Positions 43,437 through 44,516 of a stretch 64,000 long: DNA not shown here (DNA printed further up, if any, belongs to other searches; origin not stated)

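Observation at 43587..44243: Giant 5514-aa adhesin-like protein fused in frame to an archaeal type IV pilin-like module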

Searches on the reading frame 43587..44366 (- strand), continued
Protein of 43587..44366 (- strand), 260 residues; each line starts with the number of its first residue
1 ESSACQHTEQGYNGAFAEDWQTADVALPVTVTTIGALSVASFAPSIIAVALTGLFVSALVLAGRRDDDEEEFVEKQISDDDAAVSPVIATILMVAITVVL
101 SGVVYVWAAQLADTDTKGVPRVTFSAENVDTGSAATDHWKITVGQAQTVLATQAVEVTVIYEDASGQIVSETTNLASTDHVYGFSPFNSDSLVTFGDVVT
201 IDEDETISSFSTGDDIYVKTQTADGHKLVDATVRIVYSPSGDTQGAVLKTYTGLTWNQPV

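Call 38: find_related_loci(query=A1, collection=genome_contigs, flank=10000)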
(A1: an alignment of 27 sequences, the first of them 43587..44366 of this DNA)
Query A1 (260 aa) in genome_contigs; peptide patterns used: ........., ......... (x = any residue, [..] = any of these).
598 stretches matched a pattern (row limit reached: there are more); 539 encode a relative of the query (tblastn E <= 1e-3); the best 80 are kept; 80 distinct loci.
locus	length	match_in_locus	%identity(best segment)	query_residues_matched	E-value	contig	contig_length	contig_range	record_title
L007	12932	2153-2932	87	1-260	1e-138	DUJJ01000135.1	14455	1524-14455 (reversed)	MAG TPA_asm: Candidatus Poseidoniaceae archaeon isolate UBA8725 contig_1081, whole genome shotgun sequence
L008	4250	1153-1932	80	1-260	9e-130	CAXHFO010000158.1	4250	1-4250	MAG TPA_asm: uncultured Candidatus Poseidoniales archaeon isolate SRR12479975_concoct_5 genome assembly, contig: ERZ4874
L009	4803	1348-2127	80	1-260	4e-126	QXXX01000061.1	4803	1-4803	MAG: Candidatus Poseidoniales archaeon isolate NorthSea_HE361-13_A07 BWM10_Refined_7_61, whole genome shotgun sequence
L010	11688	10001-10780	80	1-260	5e-123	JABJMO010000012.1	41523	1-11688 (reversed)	MAG: Methanobacteriota archaeon isolate SI075_bin14 k141_1972279, whole genome shotgun sequence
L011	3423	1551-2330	78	1-260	7e-126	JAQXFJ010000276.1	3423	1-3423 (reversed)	MAG: Candidatus Poseidoniaceae archaeon isolate cluster3-bin.58 k119_197783, whole genome shotgun sequence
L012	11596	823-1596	69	3-259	1e-99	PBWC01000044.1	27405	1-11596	MAG: Methanobacteriota archaeon isolate RS406 43546, whole genome shotgun sequence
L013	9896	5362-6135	64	5-258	1e-97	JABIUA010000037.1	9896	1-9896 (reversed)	MAG: Methanobacteriota archaeon isolate SI072_bin37 k141_2280817, whole genome shotgun sequence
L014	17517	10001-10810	61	5-260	6e-92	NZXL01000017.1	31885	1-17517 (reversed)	MAG: Methanobacteriota archaeon isolate NAT37 1872, whole genome shotgun sequence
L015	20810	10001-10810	61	5-260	3e-91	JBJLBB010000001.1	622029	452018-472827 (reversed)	MAG: Candidatus Poseidoniaceae archaeon isolate LRMED-012 MGIIa-LRMED-012-C1, whole genome shotgun sequence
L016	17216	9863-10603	57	5-258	1e-82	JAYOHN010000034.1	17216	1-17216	MAG: Poseidonia sp. isolate 139549_S151_rosella_bins.tsv.060 NODE_2769_length_17216_cov_8.619195, whole genome shotgun s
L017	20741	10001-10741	56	5-257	7e-82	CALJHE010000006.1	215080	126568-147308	MAG: Candidatus Poseidoniaceae archaeon isolate S4_Bin_METABAT__259_1 genome assembly, contig: c_000000049412, whole gen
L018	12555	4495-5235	56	5-257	1e-81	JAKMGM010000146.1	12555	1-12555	MAG: Candidatus Poseidoniaceae archaeon isolate MOX_bin98 PPB.contigs.fa_k127_1140223, whole genome shotgun sequence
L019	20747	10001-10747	54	2-257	4e-81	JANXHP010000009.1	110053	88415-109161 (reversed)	MAG: Candidatus Poseidoniaceae archaeon isolate Bin06_025 c_000001239978, whole genome shotgun sequence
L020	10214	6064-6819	56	5-258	7e-81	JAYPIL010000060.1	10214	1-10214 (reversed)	MAG: Poseidonia sp. isolate 139577_S178_maxbin_bins.tsv.038 NODE_6728_length_10214_cov_8.871149, whole genome shotgun se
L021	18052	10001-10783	57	5-259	1e-80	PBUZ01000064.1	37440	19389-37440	MAG: Methanobacteriota archaeon isolate RS440 63222, whole genome shotgun sequence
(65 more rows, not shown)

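Call 39: fold_search(model_id=the predicted structure, library=pdb)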
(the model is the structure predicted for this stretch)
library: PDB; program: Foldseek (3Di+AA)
matches with E <= 10: 1569; with E <= 0.001: 4
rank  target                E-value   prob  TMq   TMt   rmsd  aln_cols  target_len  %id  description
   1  8fj5_A                2.7e-05  1.00  0.29  0.53   7.5       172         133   19  Structure of the Haloferax volcanii archaeal type IV pilus (released 2023-06-28)
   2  8rey_A                1.5e-04  1.00  0.22  0.37   9.1       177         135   22  Cuniculiplasma divulgatum filament (released 2025-01-01)
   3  9eq7_E                3.0e-04  1.00  0.33  0.46   7.7       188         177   11  Halobacterium salinarum archaellum filament (released 2024-07-17)
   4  5z1l_A                5.8e-04  1.00  0.32  0.40   7.9       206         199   13  Cryo-EM structure of Methanoccus maripaludis archaellum (released 2019-02-13)
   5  9eq7_B                1.7e-03  1.00  0.31  0.42   7.4       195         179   11  Halobacterium salinarum archaellum filament (released 2024-07-17)
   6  4p94_B                1.8e-03  1.00  0.29  0.52   5.3       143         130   15  The crystal structure of the soluble domain of Sulfolobus acidocaldarius FlaF (residues 35-164) (released 2015-04-22)
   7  9eq7_A                1.9e-03  1.00  0.34  0.47   7.7       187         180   11  Halobacterium salinarum archaellum filament (released 2024-07-17)
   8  9eq7_J                1.9e-03  1.00  0.32  0.43   7.9       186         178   11  Halobacterium salinarum archaellum filament (released 2024-07-17)
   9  4zbh                  2.0e-03  1.00  0.30  0.55   5.2       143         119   15  THE CRYSTAL STRUCTURE OF THE SOLUBLE DOMAIN OF SULFOLOBUS ACIDOCALDARIUS FLAF (released 2015-04-29)
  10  9eq7_L                2.4e-03  0.99  0.29  0.38   8.1       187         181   12  Halobacterium salinarum archaellum filament (released 2024-07-17)
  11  9pr5_A                2.7e-03  0.99  0.27  0.25  12.5       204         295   11  Cryo-EM structure of the human inward-rectifier potassium 7.1 channel (Kir7.1) extended state (released 2026-02-25)
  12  8gi2                  3.6e-03  1.00  0.25  0.39   9.8       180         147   14  Cryo-EM structure of Natrinema sp. J7-2 Type IV pilus, PilA2 (released 2023-08-16)
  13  6qyc_C                5.0e-03  0.97  0.26  0.13   7.2       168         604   14  Crystal structure of MtrC from Shewanella baltica OS185 (released 2020-04-22)
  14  4p94_A                6.2e-03  0.99  0.26  0.49   6.2       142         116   14  The crystal structure of the soluble domain of Sulfolobus acidocaldarius FlaF (residues 35-164) (released 2015-04-22)
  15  9nms_A                6.2e-03  0.98  0.27  0.24   9.6       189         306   11  R162Q mutant of inwardly rectifying potassium channel Kir7.1 (released 2026-01-28)
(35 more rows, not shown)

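Call 55: find_encoding_contigs(protein=P0212, flank=10000, max_places=3)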
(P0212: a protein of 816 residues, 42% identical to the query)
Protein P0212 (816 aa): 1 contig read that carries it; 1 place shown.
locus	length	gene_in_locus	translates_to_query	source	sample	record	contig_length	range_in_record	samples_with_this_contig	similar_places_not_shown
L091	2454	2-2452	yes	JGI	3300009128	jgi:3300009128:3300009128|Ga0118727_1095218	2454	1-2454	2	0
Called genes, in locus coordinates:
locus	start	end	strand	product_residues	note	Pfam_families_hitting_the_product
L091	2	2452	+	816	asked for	PF07790:Pilin_N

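Call 60: find_homologous_proteins(query=P0115, max_evalue=0.00001)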
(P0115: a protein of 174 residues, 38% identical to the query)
Query P0115 (174 aa): 1430 proteins with E <= 0.00001 among 3807 candidates; the best 120 are listed.
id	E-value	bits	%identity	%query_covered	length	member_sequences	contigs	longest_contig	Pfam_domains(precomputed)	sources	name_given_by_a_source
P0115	1.1e-109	382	100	100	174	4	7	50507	PF07790.17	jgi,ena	-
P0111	9.0e-99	346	91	100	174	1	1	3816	PF07790.17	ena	-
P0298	7.4e-95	333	87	100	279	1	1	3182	PF07790.17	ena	-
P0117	9.4e-94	330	88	100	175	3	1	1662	PF07790.17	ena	-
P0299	1.1e-93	330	85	100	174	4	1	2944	PF07790.17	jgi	-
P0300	1.2e-93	329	86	100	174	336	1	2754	PF07790.17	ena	-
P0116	7.0e-93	327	92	94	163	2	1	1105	PF07790.17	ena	-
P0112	1.5e-92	326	84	99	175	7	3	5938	PF07790.17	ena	-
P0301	3.1e-92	325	85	100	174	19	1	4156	PF07790.17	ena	-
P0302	5.5e-91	321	83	100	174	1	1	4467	PF07790.17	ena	-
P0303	2.0e-89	316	83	100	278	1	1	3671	PF07790.17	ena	-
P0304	4.1e-89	315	80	100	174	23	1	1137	PF07790.17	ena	-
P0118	7.7e-88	310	82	100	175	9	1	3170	PF07790.17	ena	-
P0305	1.5e-84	300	82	99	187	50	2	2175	PF07790.17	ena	-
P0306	7.4e-84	298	79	100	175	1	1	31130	PF07790.17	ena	-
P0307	1.7e-83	296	78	99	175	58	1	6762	PF07790.17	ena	-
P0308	5.2e-82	292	78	97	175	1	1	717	PF07790.17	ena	-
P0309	7.1e-82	291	78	97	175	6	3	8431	PF07790.17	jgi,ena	jgi:flagellin-like protein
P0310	1.0e-81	291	82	94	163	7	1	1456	PF07790.17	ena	-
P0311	1.5e-81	290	76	100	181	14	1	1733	PF07790.17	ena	-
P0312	2.3e-81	289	77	100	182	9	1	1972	PF07790.17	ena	-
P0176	3.4e-81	289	78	100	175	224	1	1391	PF07790.17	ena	-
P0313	5.2e-81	288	79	99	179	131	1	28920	PF07790.17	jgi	-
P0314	2.1e-80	286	76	99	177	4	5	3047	PF07790.17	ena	-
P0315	4.4e-80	285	77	100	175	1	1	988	PF07790.17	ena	-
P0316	7.0e-80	285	76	99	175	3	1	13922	PF07790.17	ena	-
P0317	3.9e-77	276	80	93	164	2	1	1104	PF07790.17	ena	-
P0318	8.1e-77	275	76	99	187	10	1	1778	PF07790.17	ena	-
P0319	1.7e-76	274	74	98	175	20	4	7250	PF07790.17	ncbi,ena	-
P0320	3.5e-76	273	77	97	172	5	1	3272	PF07790.17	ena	-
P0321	3.6e-76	273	79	94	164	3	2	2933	PF07790.17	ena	-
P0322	4.7e-76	272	77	97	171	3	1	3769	PF07790.17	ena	-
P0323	5.2e-76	272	72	99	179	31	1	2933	PF07790.17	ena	-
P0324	9.6e-76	271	72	99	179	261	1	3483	PF07790.17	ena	-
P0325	1.8e-75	270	77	95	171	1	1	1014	PF07790.17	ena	-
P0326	2.7e-75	270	74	97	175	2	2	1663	PF07790.17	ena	-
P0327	3.6e-74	266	70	99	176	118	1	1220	PF07790.17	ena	-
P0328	7.2e-73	262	70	99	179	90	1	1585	PF07790.17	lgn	-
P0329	9.9e-73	261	75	94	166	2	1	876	PF07790.17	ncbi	-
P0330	2.1e-72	260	71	99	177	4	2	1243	PF07790.17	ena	-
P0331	2.3e-72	260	73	95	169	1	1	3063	PF07790.17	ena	-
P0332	4.3e-72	259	76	93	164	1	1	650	PF07790.17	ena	-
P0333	1.7e-71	257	71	95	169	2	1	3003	PF07790.17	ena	-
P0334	4.7e-71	256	71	97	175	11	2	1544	PF07790.17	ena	-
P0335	1.0e-70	255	73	93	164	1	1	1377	PF07790.17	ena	-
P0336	1.9e-70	254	72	95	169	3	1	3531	PF07790.17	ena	-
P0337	3.4e-70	253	66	99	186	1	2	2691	PF07790.17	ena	-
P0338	7.7e-70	252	73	93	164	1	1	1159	PF07790.17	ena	-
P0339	1.0e-69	252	74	93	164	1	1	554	PF07790.17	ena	-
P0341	3.1e-69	250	74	93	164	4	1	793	PF07790.17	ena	-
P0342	3.6e-69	250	72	93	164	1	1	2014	PF07790.17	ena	-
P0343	3.7e-69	250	72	93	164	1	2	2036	PF07790.17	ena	-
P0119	4.5e-69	249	70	95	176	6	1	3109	PF07790.17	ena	-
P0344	8.2e-69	249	73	93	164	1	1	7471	PF07790.17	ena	-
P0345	8.3e-69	249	70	93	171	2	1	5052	PF07790.17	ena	-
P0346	2.6e-68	247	72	93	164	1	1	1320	PF07790.17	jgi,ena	-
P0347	3.6e-68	247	74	91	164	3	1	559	PF07790.17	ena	-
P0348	5.4e-68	246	67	98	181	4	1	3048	PF07790.17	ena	-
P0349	7.2e-68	246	72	93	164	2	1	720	PF07790.17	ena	-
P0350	3.3e-67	243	65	99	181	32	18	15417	PF07790.17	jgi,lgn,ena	-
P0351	3.7e-67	243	72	93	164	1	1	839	PF07790.17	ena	-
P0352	4.1e-67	243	70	93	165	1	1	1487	PF07790.17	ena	-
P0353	2.3e-65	237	68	93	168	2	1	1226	PF07790.17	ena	-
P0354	4.3e-65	237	72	93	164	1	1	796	PF07790.17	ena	-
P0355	5.8e-65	236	70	100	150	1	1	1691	PF07790.17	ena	-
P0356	7.9e-65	236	70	91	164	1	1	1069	PF07790.17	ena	-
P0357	1.5e-63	231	69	90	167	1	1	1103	PF07790.17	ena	-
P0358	1.5e-63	231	66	90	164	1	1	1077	PF07790.17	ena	-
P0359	2.8e-62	227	65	93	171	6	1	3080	PF07790.17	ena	-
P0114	4.3e-60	220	66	89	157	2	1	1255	PF07790.17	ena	-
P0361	5.3e-59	217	63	93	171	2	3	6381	PF07790.17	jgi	jgi:flagellin-like protein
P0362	6.6e-58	213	82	68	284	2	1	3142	-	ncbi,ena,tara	tara:strand:+ start:95 stop:949 length:855 start_codon:yes stop_codon:yes gene_type:complete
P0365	2.5e-57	211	63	93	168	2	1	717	PF07790.17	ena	-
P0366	2.5e-57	211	62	93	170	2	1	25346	PF07790.17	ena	-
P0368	3.6e-57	211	63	90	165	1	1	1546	PF07790.17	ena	-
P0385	9.8e-52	193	69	74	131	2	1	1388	PF07790.17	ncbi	-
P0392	4.9e-49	184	84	63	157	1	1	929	PF07790.17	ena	-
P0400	3.4e-44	169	52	96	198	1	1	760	PF07790.17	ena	-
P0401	1.7e-43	166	53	89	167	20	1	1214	PF07790.17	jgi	jgi:flagellin-like protein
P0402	1.7e-43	166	54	89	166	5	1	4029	PF07790.17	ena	-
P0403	1.8e-43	166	51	96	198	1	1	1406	PF07790.17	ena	-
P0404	1.9e-43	166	51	96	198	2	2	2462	PF07790.17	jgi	jgi:flagellin-like protein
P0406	2.3e-43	166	51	96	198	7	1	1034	PF07790.17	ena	-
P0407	2.3e-43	166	50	96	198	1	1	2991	PF07790.17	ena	-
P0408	2.4e-43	166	51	96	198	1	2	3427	PF07790.17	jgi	jgi:flagellin-like protein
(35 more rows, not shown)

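Call 79: list_cluster_members(proteins=[P0319, P0329, P0385, P0270, P0271, P0276, P0362, P0042, P0056])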
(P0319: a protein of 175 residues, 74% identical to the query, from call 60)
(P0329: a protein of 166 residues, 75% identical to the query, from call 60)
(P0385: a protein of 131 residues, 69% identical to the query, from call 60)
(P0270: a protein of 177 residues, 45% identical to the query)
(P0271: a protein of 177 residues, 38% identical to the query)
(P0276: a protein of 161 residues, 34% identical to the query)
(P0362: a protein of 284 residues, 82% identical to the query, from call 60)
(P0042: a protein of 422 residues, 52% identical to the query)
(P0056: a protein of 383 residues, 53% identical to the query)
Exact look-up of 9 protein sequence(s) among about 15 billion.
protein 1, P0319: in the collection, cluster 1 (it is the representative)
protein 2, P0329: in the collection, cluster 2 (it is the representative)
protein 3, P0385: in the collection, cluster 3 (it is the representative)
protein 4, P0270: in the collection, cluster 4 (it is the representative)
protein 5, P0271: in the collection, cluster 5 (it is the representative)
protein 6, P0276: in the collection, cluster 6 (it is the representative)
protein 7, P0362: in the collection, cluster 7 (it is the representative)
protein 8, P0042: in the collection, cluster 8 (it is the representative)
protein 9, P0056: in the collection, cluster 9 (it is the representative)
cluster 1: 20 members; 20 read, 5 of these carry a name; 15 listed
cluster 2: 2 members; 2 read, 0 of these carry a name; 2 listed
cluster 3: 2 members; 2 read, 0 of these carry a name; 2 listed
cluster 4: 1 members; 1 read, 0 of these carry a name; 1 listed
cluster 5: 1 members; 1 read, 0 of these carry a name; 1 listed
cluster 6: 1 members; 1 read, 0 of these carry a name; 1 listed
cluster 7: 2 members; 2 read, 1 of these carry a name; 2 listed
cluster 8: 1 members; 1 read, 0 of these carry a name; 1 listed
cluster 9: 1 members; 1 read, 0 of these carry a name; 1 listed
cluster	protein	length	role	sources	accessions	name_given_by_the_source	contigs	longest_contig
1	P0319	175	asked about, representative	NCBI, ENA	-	-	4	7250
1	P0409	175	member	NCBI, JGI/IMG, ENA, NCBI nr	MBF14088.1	MAG: hypothetical protein CMA97_01045 [Euryarchaeota archaeon] | flagellin-like protein | hypothetical protein [Euryarchaeota archaeon]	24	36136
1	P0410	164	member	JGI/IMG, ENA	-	flagellin-like protein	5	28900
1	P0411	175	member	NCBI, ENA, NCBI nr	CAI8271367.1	MAG: Uncharacterised protein [Euryarchaeota archaeon UBA443]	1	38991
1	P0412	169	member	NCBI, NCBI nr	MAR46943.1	MAG: hypothetical protein CMA41_03970, partial [Euryarchaeota archaeon] | hypothetical protein [Euryarchaeota archaeon]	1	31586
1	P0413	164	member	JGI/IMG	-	flagellin-like protein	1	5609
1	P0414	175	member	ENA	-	-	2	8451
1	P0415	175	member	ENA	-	-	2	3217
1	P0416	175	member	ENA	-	-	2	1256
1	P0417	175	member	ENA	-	-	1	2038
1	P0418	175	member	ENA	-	-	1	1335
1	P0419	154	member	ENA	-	-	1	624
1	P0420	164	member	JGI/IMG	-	-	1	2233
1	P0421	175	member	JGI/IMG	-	-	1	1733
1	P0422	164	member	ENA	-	-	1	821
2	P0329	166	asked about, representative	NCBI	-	-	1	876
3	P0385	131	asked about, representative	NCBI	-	-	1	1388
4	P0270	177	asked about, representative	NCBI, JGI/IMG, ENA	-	-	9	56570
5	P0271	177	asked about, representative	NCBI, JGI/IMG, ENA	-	-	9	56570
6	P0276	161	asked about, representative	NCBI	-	-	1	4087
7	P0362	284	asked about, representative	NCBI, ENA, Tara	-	strand:+ start:95 stop:949 length:855 start_codon:yes stop_codon:yes gene_type:complete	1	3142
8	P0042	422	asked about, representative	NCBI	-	-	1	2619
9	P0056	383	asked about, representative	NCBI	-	-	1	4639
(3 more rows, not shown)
